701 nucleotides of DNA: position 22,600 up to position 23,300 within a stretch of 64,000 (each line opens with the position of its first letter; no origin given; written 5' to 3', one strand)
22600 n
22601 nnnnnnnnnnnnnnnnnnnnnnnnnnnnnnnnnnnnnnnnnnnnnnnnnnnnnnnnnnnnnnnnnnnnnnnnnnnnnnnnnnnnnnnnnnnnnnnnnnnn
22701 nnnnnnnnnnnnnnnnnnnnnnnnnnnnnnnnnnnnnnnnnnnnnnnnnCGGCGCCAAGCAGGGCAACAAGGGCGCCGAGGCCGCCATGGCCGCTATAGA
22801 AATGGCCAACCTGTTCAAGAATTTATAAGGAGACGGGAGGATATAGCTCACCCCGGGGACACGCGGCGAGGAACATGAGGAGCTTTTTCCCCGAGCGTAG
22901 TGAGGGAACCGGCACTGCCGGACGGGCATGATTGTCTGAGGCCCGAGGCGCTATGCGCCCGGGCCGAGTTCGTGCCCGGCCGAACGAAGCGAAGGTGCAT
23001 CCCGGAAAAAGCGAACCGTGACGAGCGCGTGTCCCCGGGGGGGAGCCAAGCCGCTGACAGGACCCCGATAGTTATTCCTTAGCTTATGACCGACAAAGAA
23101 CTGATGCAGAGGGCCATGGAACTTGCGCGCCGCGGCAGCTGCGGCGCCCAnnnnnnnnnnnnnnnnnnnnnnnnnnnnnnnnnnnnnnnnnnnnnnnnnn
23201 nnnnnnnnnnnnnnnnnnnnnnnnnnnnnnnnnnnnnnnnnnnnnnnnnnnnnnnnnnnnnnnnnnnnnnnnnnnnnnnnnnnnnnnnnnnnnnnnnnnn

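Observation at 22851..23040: Unannotated ~190-200-nt structured element with covarying stems, present twice and in sense orientation inside two operons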

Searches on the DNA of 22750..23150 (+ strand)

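Call 8: search_rna_families(source=window, start=22750, end=23150, threshold=evalue, max_evalue=10)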
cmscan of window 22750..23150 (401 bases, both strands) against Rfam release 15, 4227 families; matches with E-value up to 10: 3.
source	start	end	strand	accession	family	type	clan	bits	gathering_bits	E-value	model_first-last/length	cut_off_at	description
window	23081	23133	-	RF02150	MESTIT1_3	Gene; lncRNA;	-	13.2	60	2.2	1-99/99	no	MEST intronic transcript 1, antisense RNA conserved region 3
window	22871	22933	+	RF01142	sR19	Gene; snRNA; snoRNA; CD-box;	-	11.6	45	2.4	1-63/63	no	Small nucleolar RNA sR19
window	22871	22920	+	RF01119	sR32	Gene; snRNA; snoRNA; CD-box;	-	11.2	40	1.5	1-57/57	no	Small nucleolar RNA sR32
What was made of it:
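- On Any Rfam 15 RNA family: The region at E <= 10 gives only noise at 11-13 bits (call 8).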

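Call 50: build_rna_model(alignment_id=A2, structure=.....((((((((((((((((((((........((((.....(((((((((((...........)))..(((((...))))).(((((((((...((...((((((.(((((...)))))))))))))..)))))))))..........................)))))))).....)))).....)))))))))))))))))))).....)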
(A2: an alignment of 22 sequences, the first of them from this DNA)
Model R1 built from alignment A2 (22 sequences, 212 columns); structure: as given.
model positions 210; base pairs 62; branch points 2; effective number of sequences 1.21; information 0.59 bits per position. Calibrated on 0.2 Mb of random sequence (short: E-values are rough).
structure used (alignment columns):
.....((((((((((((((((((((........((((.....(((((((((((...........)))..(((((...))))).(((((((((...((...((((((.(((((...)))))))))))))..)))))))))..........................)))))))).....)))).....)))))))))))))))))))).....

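Call 51: search_with_rna_model(model_id=R1, sources=[window, L002, L003, L004, L005, L009, L010, L011, L012, L013, L014, L015, L017, L019, L020, L022, L024, L025, L026, L027, L028, L030, L032, L036, L038, L039, L041, L044, L046, L048, L049, L051, L052, L053, L054, L055, L056, L057, L058, L059, L060, L061, L062, L063, L064, L065, L066, L067, L068, L069, L070, L071, L072, L073, L074, L075, L076, L077, L078, L079, L080, L081, L082, L083, L084], max_evalue=0.001, make_alignment=true)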
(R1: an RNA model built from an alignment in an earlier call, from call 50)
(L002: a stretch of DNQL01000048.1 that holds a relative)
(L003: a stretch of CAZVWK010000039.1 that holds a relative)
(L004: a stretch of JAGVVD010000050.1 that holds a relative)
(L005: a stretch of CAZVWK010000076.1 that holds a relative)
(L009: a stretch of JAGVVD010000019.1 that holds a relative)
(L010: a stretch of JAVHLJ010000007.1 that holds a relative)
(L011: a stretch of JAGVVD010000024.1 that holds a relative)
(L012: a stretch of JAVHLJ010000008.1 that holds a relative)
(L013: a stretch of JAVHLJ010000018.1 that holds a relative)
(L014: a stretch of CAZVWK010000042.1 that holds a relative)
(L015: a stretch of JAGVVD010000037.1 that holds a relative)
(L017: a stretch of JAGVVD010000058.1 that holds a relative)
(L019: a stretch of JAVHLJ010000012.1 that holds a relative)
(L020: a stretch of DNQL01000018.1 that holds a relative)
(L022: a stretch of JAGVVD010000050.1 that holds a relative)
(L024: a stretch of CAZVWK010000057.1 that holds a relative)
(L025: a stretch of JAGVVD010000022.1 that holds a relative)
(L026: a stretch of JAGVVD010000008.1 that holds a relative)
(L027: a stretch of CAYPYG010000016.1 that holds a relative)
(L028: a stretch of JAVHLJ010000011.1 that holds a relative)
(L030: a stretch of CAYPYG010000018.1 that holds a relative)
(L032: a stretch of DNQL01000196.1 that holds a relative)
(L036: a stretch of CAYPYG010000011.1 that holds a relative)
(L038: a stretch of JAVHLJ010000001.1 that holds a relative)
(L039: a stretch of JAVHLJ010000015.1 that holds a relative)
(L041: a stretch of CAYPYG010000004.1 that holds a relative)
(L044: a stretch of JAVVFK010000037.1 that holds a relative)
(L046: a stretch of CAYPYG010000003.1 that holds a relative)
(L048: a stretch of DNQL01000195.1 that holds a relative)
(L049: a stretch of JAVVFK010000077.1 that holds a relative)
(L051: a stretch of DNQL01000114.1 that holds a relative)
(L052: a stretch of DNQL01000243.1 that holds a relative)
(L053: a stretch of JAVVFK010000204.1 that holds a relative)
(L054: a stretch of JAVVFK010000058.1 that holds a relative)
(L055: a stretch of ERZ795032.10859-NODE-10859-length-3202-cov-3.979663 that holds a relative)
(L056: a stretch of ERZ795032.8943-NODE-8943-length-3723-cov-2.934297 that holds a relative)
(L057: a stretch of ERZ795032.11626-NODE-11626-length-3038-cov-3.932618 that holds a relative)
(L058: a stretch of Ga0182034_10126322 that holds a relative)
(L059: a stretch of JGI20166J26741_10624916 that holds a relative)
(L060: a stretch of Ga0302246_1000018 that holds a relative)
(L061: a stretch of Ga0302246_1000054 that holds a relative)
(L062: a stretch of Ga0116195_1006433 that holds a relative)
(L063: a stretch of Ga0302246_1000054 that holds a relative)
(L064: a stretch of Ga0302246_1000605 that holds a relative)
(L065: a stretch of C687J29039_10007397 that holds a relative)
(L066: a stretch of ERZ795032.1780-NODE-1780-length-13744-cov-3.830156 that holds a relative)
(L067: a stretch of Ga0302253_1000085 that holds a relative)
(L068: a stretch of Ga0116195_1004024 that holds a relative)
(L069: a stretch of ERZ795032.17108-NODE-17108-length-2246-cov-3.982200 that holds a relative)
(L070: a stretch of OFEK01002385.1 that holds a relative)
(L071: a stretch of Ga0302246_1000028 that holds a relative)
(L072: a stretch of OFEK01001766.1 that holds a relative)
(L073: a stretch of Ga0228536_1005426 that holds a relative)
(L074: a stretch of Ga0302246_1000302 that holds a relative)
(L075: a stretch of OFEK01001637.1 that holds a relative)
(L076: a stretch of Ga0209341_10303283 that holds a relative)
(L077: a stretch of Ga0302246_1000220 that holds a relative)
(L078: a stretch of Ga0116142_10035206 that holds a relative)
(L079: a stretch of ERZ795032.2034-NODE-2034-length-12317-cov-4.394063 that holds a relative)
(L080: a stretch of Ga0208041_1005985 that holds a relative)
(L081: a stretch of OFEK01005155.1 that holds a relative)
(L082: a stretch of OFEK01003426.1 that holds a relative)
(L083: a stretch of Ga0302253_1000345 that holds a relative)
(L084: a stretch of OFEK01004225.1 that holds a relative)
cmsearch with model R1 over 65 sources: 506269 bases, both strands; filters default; matches with E-value up to 0.001: 67.
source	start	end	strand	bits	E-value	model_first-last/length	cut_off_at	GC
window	22841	23051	+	230.8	7.3e-52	1-210/210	no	0.66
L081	564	773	-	230.5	8.6e-52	1-210/210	no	0.68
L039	5236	5444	+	228.8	2.2e-51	1-210/210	no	0.64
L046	715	924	+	228.3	2.9e-51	1-210/210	no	0.69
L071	4756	4965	+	228.3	2.9e-51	1-210/210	no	0.69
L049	127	335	+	227.8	3.7e-51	1-210/210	no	0.7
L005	4055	4264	+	227.6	4.1e-51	1-210/210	no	0.61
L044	4853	5060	+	224.6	2.1e-50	1-210/210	no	0.65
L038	6961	7170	-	223.6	3.7e-50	1-210/210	no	0.67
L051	512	720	+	221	1.5e-49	1-210/210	no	0.66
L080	3482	3692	+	220.1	2.4e-49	1-210/210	no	0.68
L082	6452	6662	+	220.1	2.4e-49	1-210/210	no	0.68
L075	2375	2582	-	219.4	3.4e-49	1-210/210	no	0.68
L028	499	709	-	218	7.2e-49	1-210/210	no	0.69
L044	2423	2630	-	218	7.4e-49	1-210/210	no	0.67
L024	1782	1991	-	216.9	1.3e-48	1-210/210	no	0.68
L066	632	840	-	216.6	1.6e-48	1-210/210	no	0.67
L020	815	1022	-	214.3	5.2e-48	1-210/210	no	0.66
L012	56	265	+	213.7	7.6e-48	1-210/210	no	0.72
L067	4682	4892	-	211.8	2e-47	1-210/210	no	0.65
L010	6900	7108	+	210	5.3e-47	1-210/210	no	0.69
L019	3594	3805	+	208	1.6e-46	1-210/210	no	0.7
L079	11982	12189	-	207.7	1.9e-46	1-210/210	no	0.66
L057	811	1019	-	205.9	5.1e-46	1-210/210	no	0.69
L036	39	246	+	204.6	1e-45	1-210/210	no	0.71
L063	6764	6971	-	204.6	1e-45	1-210/210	no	0.71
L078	428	635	-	204.6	1e-45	1-210/210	no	0.71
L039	3233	3442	+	202.2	3.6e-45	1-210/210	no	0.63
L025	759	966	+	201.9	4.3e-45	1-210/210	no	0.69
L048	1621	1827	+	198.1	3.2e-44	1-210/210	no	0.68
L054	2883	3093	-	198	3.6e-44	1-210/210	no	0.66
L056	1870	2076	-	197.8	3.8e-44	1-210/210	no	0.69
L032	5089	5295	-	196.1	9.9e-44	1-210/210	no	0.68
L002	5809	6015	+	191.9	9.5e-43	1-210/210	no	0.67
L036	7495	7702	+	191.6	1.1e-42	1-210/210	no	0.7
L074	7101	7307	-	184.9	4.2e-41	1-210/210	no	0.7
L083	7435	7641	-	184.9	4.2e-41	1-210/210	no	0.7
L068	1788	1994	+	183.8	7.2e-41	1-210/210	no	0.7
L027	1755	2062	+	183.8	7.4e-41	1-210/210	no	0.67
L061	952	1158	-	180.3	4.8e-40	1-210/210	no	0.68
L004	1065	1235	-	179.7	6.6e-40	21-190/210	no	0.66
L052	7229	7435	+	178.7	1.1e-39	1-210/210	no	0.69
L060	2431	2637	-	170.9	7.5e-38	1-210/210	no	0.7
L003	4406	4618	-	166.5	8.4e-37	1-210/210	no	0.67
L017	2521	2668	-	160.2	2.4e-35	33-185/210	no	0.66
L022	3917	4108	-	159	4.6e-35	1-210/210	no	0.69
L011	95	242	+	157.4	1.1e-34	33-185/210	no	0.68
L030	1220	1366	-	156.6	1.7e-34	33-185/210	no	0.65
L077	114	260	+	156.6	1.7e-34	33-185/210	no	0.65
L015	7640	7806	-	156.3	1.9e-34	22-189/210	no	0.69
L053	1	143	-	146.7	3.5e-32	1-142/210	3'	0.68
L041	7846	8000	-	142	4.3e-31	57-210/210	5'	0.7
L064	4332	4479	-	142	4.5e-31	63-210/210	5'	0.7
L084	1866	2069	-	136.9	7e-30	1-210/210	no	0.72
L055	986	1189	+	134.7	2.3e-29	1-210/210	no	0.72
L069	1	124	-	115.1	8.7e-25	1-123/210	3'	0.66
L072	5315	5459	+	111.9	4.9e-24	32-185/210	no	0.68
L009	4823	5034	-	110.2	1.2e-23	1-210/210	no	0.69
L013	1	121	+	102.5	7.5e-22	91-210/210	5'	0.69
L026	2330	2638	+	102.3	8.4e-22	1-210/210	no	0.69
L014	1378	1484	-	91.7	2.5e-19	104-210/210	5'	0.68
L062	1798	2057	+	90.9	3.9e-19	31-185/210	no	0.66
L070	10115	10374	-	90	6.4e-19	31-185/210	no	0.67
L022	3918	4107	+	29.9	7.5e-05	1-210/210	no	0.69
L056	1869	2077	+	27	0.00034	1-210/210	no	0.68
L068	1787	1995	-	26.8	0.00038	1-210/210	no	0.69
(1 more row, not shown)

Alignment A3: 67 matches aligned to the model, 451 columns, each read 5' to 3' on its own strand. Consensus structure (alignment columns), stored with it:
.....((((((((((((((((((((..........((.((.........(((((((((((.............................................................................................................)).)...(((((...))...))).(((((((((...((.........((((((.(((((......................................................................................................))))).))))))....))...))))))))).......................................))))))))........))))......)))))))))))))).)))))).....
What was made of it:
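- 22846..23047 (+): E1 copy 1 (subfamily A), the complete unit between ribH and ribD. cmsearch 230.8 bits, model positions 1-210 (call 51).
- On Classical MITE: 64 covariance-model hits (call 51).
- cmsearch finds 64 sense-strand hits at 90-231 bits (call 51).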

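Call 55: search_dna_similar(query=window:22846-23047:+, collection=plasmids, mode=distant, max_evalue=0.001, max_rows=10)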
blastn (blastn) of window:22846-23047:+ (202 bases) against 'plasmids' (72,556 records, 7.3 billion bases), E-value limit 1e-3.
No match.

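Call 56: search_dna_similar(query=window:22846-23047:+, collection=phages, mode=distant, max_evalue=0.001, max_rows=10)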
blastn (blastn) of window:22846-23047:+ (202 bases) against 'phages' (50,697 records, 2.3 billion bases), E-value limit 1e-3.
No match.
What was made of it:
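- Nothing matches in plasmids or phages (calls 55, 56).
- Tried and rejected: Plasmid or phage origin: no blastn match (calls 55, 56).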
